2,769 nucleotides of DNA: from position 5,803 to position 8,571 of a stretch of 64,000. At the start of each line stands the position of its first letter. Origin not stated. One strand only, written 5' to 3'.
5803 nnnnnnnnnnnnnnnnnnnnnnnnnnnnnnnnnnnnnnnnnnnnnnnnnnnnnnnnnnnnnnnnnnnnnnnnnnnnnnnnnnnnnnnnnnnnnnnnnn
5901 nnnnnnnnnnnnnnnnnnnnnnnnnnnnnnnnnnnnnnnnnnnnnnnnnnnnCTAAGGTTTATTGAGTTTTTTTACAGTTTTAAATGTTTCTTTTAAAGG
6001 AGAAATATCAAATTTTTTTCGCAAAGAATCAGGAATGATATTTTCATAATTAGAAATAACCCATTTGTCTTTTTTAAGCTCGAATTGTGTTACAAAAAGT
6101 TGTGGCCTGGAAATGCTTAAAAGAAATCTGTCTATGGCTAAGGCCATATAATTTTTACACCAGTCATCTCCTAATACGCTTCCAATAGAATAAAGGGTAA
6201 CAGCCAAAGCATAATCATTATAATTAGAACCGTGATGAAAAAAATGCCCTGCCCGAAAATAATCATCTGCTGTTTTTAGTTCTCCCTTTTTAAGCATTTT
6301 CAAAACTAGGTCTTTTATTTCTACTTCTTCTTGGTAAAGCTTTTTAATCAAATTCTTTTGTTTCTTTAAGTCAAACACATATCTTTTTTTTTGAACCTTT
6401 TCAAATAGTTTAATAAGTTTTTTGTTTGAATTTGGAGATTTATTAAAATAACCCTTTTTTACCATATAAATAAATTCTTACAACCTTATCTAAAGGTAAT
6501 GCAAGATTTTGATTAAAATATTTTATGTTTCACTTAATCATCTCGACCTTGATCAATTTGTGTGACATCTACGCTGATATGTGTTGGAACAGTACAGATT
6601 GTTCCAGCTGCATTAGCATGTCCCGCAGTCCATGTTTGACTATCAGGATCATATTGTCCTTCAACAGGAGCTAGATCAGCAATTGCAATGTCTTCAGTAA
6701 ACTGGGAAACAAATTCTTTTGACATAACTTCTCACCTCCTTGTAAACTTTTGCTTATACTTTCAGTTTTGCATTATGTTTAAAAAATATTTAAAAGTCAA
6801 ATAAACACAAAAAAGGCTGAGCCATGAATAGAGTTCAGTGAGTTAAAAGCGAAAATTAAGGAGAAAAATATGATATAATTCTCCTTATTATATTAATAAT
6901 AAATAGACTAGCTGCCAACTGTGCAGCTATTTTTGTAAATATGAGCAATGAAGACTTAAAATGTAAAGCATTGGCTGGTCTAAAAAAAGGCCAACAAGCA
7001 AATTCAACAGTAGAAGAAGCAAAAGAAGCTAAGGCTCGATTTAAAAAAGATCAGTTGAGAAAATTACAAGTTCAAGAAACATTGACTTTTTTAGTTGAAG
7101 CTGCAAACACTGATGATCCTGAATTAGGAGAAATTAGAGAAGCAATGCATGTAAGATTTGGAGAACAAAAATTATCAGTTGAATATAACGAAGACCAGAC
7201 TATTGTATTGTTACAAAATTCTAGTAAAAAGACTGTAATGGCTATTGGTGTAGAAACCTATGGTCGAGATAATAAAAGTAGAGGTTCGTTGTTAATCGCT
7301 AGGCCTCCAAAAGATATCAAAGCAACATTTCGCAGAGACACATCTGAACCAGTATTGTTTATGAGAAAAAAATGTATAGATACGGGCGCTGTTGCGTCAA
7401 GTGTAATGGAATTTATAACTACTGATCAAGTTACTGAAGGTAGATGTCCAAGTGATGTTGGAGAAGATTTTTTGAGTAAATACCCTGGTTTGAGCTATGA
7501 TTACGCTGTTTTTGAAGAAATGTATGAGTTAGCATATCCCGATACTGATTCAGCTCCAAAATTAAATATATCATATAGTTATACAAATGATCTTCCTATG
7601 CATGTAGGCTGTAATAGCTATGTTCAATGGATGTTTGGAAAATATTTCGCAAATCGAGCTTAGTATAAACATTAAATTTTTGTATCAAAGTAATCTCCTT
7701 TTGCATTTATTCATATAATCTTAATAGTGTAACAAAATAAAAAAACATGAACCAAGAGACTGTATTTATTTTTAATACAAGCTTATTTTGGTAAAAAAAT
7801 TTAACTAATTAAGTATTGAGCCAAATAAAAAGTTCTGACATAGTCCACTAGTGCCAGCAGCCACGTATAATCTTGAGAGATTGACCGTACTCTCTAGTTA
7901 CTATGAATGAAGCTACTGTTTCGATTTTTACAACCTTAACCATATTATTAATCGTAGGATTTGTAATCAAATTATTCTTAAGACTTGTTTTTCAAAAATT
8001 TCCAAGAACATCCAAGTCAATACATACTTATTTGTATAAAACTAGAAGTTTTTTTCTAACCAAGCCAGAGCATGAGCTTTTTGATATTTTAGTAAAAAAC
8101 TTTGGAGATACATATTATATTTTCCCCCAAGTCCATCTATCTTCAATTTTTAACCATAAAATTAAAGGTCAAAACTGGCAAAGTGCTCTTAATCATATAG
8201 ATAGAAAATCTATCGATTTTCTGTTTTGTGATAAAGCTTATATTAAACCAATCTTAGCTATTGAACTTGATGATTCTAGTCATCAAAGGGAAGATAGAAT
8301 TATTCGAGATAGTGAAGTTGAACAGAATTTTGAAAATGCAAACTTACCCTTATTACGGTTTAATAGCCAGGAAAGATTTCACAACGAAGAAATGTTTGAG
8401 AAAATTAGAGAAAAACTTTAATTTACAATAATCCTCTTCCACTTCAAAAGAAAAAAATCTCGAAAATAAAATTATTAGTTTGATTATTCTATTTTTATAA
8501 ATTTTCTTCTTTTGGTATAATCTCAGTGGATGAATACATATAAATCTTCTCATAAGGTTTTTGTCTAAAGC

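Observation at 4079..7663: Graspetide-type ATP-grasp RiPP locus with unusual protein-sized paralogous partners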

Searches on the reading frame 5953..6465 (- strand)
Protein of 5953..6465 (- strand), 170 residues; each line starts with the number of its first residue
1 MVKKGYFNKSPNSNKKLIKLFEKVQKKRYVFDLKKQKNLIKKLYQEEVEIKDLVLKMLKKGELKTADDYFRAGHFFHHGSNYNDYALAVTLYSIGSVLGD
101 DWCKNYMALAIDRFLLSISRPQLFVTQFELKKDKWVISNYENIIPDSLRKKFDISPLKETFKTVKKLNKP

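Call 3: search_protein_families(library=pfam, proteins=[window:5953-6465:-], max_evalue=1)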
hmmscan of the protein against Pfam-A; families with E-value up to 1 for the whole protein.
window:5953-6465:- (170 aa): 2 families
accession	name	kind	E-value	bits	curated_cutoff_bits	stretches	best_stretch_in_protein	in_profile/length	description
PF21667.2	Nop5_N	-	0.031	14.8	27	1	16-93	27-107/117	Nop5, N-terminal domain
PF20329.3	DUF6624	-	0.17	11.8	27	1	99-162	98-162/173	Family of unknown function (DUF6624)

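Call 4: search_protein_families(library=ncbifam, proteins=[window:5953-6465:-], max_evalue=1)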
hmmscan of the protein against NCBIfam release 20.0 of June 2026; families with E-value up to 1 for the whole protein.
window:5953-6465:- (170 aa): 1 family
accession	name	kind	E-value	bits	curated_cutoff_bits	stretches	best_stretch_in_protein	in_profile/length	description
NF045571.1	HepHepsulflyase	equivalog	0.025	12.5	600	1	43-93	220-269/774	heparin/heparin-sulfate lyase HepB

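Call 31: find_related_loci(query=A2, collection=genome_contigs, flank=6000)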
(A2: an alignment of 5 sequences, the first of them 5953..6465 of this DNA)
Query A2 (170 aa) in genome_contigs; peptide patterns used: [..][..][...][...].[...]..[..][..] (x = any residue, [..] = any of these).
26 stretches matched a pattern; 5 encode a relative of the query (tblastn E <= 1e-3); 5 distinct loci.
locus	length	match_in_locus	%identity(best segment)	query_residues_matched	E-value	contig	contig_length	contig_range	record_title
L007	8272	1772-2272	43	5-169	2e-35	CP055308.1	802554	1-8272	MAG: Candidatus Woesebacteria bacterium isolate Ch104a chromosome, complete genome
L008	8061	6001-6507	41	3-169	5e-32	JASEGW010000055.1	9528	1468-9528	MAG: bacterium isolate Yes70-06 NODE_55_length_9528_cov_12.321791, whole genome shotgun sequence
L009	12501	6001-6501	40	5-169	1e-30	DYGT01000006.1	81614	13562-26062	MAG TPA_asm: Candidatus Microgenomatus sp. isolate BE2012_6_40_25 Afr_mines_BE2012_166_length_81614_cov_9_931448, whole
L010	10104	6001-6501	40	5-169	2e-29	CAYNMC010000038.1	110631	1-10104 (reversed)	MAG TPA_asm: uncultured Pseudomonadales bacterium isolate SRP231805_co4_157 genome assembly, contig: k141_28553, whole g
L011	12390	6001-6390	31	43-170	8e-13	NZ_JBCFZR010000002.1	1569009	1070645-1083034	Citromicrobium bathyomarinum strain JL1455 contig2, whole genome shotgun sequence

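Call 32: search_protein_families(library=pfam, alignment_id=A2, max_evalue=1)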
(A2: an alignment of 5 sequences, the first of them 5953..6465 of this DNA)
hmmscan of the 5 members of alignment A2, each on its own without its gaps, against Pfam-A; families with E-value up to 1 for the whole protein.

A. member 1, window:5953-6465:- (170 aa): 2 families
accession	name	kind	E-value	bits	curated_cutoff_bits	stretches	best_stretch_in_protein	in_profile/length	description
PF21667.2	Nop5_N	-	0.031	14.8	27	1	16-93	27-107/117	Nop5, N-terminal domain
PF20329.3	DUF6624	-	0.17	11.8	27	1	99-162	98-162/173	Family of unknown function (DUF6624)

B. families by the number of members that match (of 5 scanned): 7 families
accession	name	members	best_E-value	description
PF20329.3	DUF6624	4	0.027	Family of unknown function (DUF6624)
PF09475.16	Dot_icm_IcmQ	1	0.0055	Dot/Icm secretion system protein (dot_icm_IcmQ)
PF11433.13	DUF3198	1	0.03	Protein of unknown function (DUF3198)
PF21667.2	Nop5_N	1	0.031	Nop5, N-terminal domain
PF02622.21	DUF179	1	0.12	AlgH-like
PF09035.16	Tn916-Xis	1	0.17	Excisionase from transposon Tn916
PF11553.14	DUF3231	1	0.24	Protein of unknown function (DUF3231)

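Call 33: search_solved_structures(query=A2, max_evalue=10)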
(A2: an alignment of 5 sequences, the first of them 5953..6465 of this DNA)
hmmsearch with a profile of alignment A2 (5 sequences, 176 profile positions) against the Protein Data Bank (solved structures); distinct sequences matched with E-value up to 10: 9.
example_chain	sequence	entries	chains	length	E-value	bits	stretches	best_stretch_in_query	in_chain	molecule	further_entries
1c7d_A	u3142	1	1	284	0.052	16.3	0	108-152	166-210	PROTEIN (DEOXYHEMOGLOBIN (ALPHA CHAIN))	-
1abw_A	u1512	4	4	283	0.053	16.3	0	108-152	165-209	HEMOGLOBIN-BASED BLOOD SUBSTITUTE | HEMOGLOBIN | PROTEIN (DEOXYHEMOGLOBIN (ALPHA CHAIN))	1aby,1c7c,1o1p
8upb_A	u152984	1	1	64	0.51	13.1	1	30-74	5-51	De novo designed IL-6 mimetic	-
5eui_A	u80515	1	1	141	0.63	12.8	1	108-153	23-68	HBA protein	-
7dy4_A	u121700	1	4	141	0.69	12.7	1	108-153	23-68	Hemoglobin subunit alpha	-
3jbn_X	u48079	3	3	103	0.87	12.4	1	14-52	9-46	40S ribosomal protein uS19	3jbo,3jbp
2hw6_A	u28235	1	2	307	1.4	11.7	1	20-63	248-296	MAP kinase-interacting serine/threonine-protein kinase 1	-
5wvd_A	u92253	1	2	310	1.4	11.7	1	20-63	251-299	MAP kinase interacting serine/threonine kinase 1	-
3n4v_A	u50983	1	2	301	1.6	11.5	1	40-74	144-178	APH(2'')-Id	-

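Call 38: search_protein_families(library=pfam, proteins=[L011:5635-6405:+, L007:1748-2278:+, L010:5977-6564:+, L009:5977-6507:+, L007:561-1292:-, L007:3568-4227:-], max_evalue=0.1)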
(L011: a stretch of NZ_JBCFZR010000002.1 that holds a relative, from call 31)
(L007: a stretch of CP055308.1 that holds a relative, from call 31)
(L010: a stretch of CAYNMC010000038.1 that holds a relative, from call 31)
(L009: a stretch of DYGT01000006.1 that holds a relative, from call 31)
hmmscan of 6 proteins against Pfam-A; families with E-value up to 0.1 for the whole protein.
L011:5635-6405:+ (257 aa): 0 families

L007:1748-2278:+ (177 aa): 1 family
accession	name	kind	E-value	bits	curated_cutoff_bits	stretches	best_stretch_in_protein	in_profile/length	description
PF22838.1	COMMD8_HN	-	0.018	16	27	1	17-68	36-87/90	COMMD8, helical N-terminal domain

L010:5977-6564:+ (196 aa): 3 families
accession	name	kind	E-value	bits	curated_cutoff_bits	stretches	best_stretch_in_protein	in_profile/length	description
PF20329.3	DUF6624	-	0.004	17.1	27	1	18-146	4-139/173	Family of unknown function (DUF6624)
PF03332.19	PMM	-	0.052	13.8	22.4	1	96-191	57-149/221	Eukaryotic phosphomannomutase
PF22838.1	COMMD8_HN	-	0.063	14.2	27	0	17-68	36-87/90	COMMD8, helical N-terminal domain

L009:5977-6507:+ (177 aa): 1 family
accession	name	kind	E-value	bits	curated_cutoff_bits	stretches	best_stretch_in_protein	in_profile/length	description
PF03332.19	PMM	-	0.061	13.6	22.4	1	93-159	54-119/221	Eukaryotic phosphomannomutase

L007:561-1292:- (244 aa): 1 family
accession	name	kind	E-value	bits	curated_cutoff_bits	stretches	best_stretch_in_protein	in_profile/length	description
PF16298.10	DUF4940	-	0.039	14.1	28.8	1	67-141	17-96/206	Domain of unknown function (DUF4940)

L007:3568-4227:- (220 aa): 1 family
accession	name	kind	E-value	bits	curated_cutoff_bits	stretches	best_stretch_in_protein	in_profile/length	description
PF06301.17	Lambda_Kil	-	0.0045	16.9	27.6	1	142-152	18-28/31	Bacteriophage lambda Kil protein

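Call 54: search_protein_families(library=padloc, proteins=[window:5953-6465:-], max_evalue=0.1)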
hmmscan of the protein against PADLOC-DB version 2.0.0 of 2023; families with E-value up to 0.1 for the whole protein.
window:5953-6465:- (170 aa): 0 families

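Call 55: search_protein_families(library=phrogs, proteins=[window:5953-6465:-], max_evalue=0.1)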
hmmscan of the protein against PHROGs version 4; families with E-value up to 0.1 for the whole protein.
window:5953-6465:- (170 aa): 1 family
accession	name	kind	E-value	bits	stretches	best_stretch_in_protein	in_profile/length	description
phrog_31630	-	unknown function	0.043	15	0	138-169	62-91/118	-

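Call 68: predict_structure(protein=window:5953-6465:-)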
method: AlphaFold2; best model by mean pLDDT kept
length: 170 residues; sequences in the alignment: 1
mean_pLDDT: 62.2   pTM: 0.59
mean pLDDT of the five models: 62.2, 54.5, 45.9, 41.7, 40.3
residues with pLDDT >= 90: 0; 70-90: 74; 50-70: 39; < 50: 57
segments of 3 or more residues with pLDDT < 50: 1-5, 117-149, 151-154, 156-170
pLDDT, mean of each block of 10 residues (from residue 1): 45 84 76 59 77 84 85 80 72 72 69 52 33 38 45 46 39
secondary structure, 60 per line:
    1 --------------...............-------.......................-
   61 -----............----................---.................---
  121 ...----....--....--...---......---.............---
elements in order: H15-29 H37-59 H66-77 H82-97 H101-117 E128-131 E134-137 H146-151 H155-167

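Call 70: search_protein_families(library=pfam, proteins=[L007:4169-5176:-, L007:6169-7569:-, L009:4526-5227:-, L009:5231-5635:-, L009:7728-8285:-, L009:8234-8989:-, L010:4575-5273:+, L010:8920-10104:+, L010:3960-4391:-], max_evalue=0.001)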
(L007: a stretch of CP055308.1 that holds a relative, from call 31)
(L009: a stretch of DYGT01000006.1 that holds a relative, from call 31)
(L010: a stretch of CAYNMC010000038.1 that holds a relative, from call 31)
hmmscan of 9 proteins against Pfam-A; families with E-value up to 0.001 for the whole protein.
L007:4169-5176:- (336 aa): 1 family
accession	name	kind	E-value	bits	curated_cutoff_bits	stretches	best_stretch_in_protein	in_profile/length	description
PF09587.15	PGA_cap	-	8.2e-60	202.9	27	1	72-295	2-255/255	Bacterial capsule synthesis protein PGA_cap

L007:6169-7569:- (467 aa): 6 families
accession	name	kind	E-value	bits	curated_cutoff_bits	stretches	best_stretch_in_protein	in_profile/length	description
PF01406.26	tRNA-synt_1e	-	8.8e-91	304.8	27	1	18-328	2-300/301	tRNA synthetases class I (C) catalytic domain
PF09334.17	tRNA-synt_1g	-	1.1e-17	64.4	20.1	2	38-159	13-125/391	tRNA synthetases class I (M)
PF01921.24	tRNA-synt_1f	-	1.9e-10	40.7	27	1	233-342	234-341/360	tRNA synthetases class I (K)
PF00133.28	tRNA-synt_1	-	1.8e-07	30.7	22.7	0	28-115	27-121/414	tRNA synthetases class I (I, L, M and V)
PF09190.17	DALR_2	-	0.00024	22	22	0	365-387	2-24/57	DALR domain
PF23493.1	CysS_C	-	0.00068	20.1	23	0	416-461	3-48/51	Cysteinyl-tRNA ligase anticodon binding domain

L009:4526-5227:- (234 aa): 4 families
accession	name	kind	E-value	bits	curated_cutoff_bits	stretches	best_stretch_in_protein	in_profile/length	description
PF01406.26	tRNA-synt_1e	-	4.5e-65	220.4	27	1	1-183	119-300/301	tRNA synthetases class I (C) catalytic domain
PF09334.17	tRNA-synt_1g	-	1.9e-06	27.3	20.1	1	116-166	307-357/391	tRNA synthetases class I (M)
PF01921.24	tRNA-synt_1f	-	7.2e-06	25.6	27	1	129-197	275-341/360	tRNA synthetases class I (K)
PF00133.28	tRNA-synt_1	-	0.00075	18.8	22.7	1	98-170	337-409/414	tRNA synthetases class I (I, L, M and V)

L009:5231-5635:- (135 aa): 2 families
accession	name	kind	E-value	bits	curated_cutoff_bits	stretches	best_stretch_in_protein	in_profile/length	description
PF01406.26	tRNA-synt_1e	-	2.2e-34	119.6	27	1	24-134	6-116/301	tRNA synthetases class I (C) catalytic domain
PF09334.17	tRNA-synt_1g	-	2.4e-05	23.8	20.1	1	39-109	12-82/391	tRNA synthetases class I (M)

L009:7728-8285:- (186 aa): 1 family
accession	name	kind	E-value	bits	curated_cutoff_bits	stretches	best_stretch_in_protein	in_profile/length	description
PF00293.34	NUDIX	-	2.2e-18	67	21.1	1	51-161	6-119/134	NUDIX domain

L009:8234-8989:- (252 aa): 1 family
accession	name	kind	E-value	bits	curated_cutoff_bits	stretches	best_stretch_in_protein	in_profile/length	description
PF12146.15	Hydrolase_4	-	2e-07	31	27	1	176-226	183-233/239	Serine aminopeptidase, S33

L010:4575-5273:+ (233 aa): 0 families

L010:8920-10104:+ (395 aa): 0 families

L010:3960-4391:- (144 aa): 4 families
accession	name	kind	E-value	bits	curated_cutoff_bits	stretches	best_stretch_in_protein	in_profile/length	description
PF00145.23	DNA_methylase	-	7.6e-35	121.3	22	1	18-141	2-119/324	C-5 cytosine-specific DNA methylase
PF03602.21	Cons_hypoth95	-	0.00012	22.2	24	1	16-95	42-124/182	Conserved hypothetical protein 95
PF09445.16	Methyltransf_15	-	0.00013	22.1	22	1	19-102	4-89/165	RNA cap guanine-N2 methyltransferase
PF01728.25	FtsJ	-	0.00062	20.2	24.1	1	15-126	21-121/181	FtsJ-like methyltransferase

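Call 76: find_related_loci(query=A2, collection=metagenome_contigs, flank=5000)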
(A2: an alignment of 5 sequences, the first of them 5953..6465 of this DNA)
Query A2 (170 aa) in metagenome_contigs; peptide patterns used: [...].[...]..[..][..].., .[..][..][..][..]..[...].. (x = any residue, [..] = any of these).
327 stretches matched a pattern; 13 encode a relative of the query (tblastn E <= 1e-3); 13 distinct loci.
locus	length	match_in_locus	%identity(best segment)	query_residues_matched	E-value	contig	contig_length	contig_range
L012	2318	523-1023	49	5-169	3e-52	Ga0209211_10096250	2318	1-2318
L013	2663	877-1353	51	5-164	6e-48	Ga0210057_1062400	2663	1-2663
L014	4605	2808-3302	49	5-167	4e-43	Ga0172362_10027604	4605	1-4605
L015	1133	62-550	47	5-168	2e-43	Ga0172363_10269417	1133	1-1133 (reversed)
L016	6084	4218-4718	40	5-169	1e-33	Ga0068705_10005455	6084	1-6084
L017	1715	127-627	40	5-170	4e-34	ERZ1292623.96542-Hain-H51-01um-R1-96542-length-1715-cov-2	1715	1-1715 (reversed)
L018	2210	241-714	41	3-158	4e-30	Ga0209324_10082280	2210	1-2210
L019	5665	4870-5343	41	3-158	4e-30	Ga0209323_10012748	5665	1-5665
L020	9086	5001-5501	40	5-169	1e-29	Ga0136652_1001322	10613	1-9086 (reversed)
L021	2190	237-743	38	3-169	3e-29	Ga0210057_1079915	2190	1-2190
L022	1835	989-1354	29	35-154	1e-14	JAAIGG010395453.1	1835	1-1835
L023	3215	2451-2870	28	13-154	3e-12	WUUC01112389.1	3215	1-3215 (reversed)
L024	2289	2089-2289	36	5-70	4e-8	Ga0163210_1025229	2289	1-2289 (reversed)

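Call 86: search_protein_families(library=pfam, proteins=[L022:773-1417:+, L023:2283-2951:+, L012:499-1059:+], max_evalue=1)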
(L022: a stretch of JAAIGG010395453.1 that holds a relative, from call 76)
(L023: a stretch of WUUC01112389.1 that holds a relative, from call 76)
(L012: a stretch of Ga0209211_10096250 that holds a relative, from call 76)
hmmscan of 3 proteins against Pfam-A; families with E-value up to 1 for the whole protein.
L022:773-1417:+ (215 aa): 1 family
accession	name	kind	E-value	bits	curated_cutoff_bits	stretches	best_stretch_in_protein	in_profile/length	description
PF20329.3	DUF6624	-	0.015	15.3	27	1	50-197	4-157/173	Family of unknown function (DUF6624)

L023:2283-2951:+ (223 aa): 2 families
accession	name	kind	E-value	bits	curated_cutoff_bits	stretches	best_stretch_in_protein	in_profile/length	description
PF17574.7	TA_inhibitor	-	0.076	13.5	27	1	192-216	6-30/89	Inhibitor of toxin/antitoxin system (Gp4.5)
PF20329.3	DUF6624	-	0.084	12.8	27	1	148-199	107-157/173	Family of unknown function (DUF6624)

L012:499-1059:+ (187 aa): 0 families

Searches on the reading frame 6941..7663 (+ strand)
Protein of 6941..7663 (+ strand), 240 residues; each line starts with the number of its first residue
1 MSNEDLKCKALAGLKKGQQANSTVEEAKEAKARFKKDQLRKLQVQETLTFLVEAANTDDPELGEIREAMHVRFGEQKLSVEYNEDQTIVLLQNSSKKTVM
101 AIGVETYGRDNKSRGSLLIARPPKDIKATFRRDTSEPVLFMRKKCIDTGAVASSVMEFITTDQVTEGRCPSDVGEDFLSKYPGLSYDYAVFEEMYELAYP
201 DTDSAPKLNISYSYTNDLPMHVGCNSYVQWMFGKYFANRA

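Call 3: search_protein_families(library=pfam, proteins=[window:6941-7663:+], max_evalue=1)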
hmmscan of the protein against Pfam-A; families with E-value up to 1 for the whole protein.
window:6941-7663:+ (240 aa): 0 families

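Call 4: search_protein_families(library=ncbifam, proteins=[window:6941-7663:+], max_evalue=1)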
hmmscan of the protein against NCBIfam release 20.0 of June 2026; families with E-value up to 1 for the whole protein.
window:6941-7663:+ (240 aa): 0 families

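Call 11: find_homologous_proteins(query=window:6941-7663:+, max_evalue=0.01)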
Query window:6941-7663:+ (240 aa): 1 proteins with E <= 0.01 among 330 candidates.
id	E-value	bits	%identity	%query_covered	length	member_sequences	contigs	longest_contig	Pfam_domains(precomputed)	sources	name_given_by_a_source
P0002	5.9e-156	534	100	100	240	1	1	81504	-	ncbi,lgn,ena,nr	ncbi:hypothetical protein GYA49_04560 [Candidatus Beckwithbacteria bacterium]|nr:hypothetical protei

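Call 54: search_protein_families(library=padloc, proteins=[window:6941-7663:+], max_evalue=0.1)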
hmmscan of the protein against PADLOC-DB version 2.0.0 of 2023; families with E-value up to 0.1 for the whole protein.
window:6941-7663:+ (240 aa): 0 families

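Call 55: search_protein_families(library=phrogs, proteins=[window:6941-7663:+], max_evalue=0.1)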
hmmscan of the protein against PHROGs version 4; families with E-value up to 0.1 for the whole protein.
window:6941-7663:+ (240 aa): 0 families

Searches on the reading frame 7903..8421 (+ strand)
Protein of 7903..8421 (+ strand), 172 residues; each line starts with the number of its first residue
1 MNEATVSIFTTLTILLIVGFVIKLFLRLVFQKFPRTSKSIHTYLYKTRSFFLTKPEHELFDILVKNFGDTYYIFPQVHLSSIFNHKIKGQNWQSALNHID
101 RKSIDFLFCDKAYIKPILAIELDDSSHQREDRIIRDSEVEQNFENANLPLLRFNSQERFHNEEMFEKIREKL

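Call 3: search_protein_families(library=pfam, proteins=[window:7903-8421:+], max_evalue=1)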
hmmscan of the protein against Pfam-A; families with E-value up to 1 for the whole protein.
window:7903-8421:+ (172 aa): 3 families
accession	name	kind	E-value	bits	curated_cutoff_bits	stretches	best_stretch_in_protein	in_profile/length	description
PF10881.14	DUF2726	-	3.7e-26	91.8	24.7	1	52-171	5-125/126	Protein of unknown function (DUF2726)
PF18741.7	MTES_1575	-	0.0013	19.2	38.2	1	99-171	22-95/96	REase_MTES_1575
PF04480.18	DUF559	-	0.057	13.7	20.6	1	104-169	41-105/109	Protein of unknown function (DUF559)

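Call 4: search_protein_families(library=ncbifam, proteins=[window:7903-8421:+], max_evalue=1)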
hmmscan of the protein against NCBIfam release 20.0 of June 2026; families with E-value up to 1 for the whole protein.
window:7903-8421:+ (172 aa): 1 family
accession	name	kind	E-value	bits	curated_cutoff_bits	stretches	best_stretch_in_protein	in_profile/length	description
NF041452.1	DDP3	equivalog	0.0011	19.3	140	1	46-127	4-86/116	DNA distortion polypeptide 3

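Call 54: search_protein_families(library=padloc, proteins=[window:7903-8421:+], max_evalue=0.1)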
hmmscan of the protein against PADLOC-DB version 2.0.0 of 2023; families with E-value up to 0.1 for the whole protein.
window:7903-8421:+ (172 aa): 0 families

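Call 55: search_protein_families(library=phrogs, proteins=[window:7903-8421:+], max_evalue=0.1)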
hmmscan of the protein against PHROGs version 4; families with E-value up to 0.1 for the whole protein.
window:7903-8421:+ (172 aa): 1 family
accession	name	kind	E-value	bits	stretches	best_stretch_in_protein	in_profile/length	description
phrog_14167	-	unknown function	2.5e-13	51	1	34-170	64-193/209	-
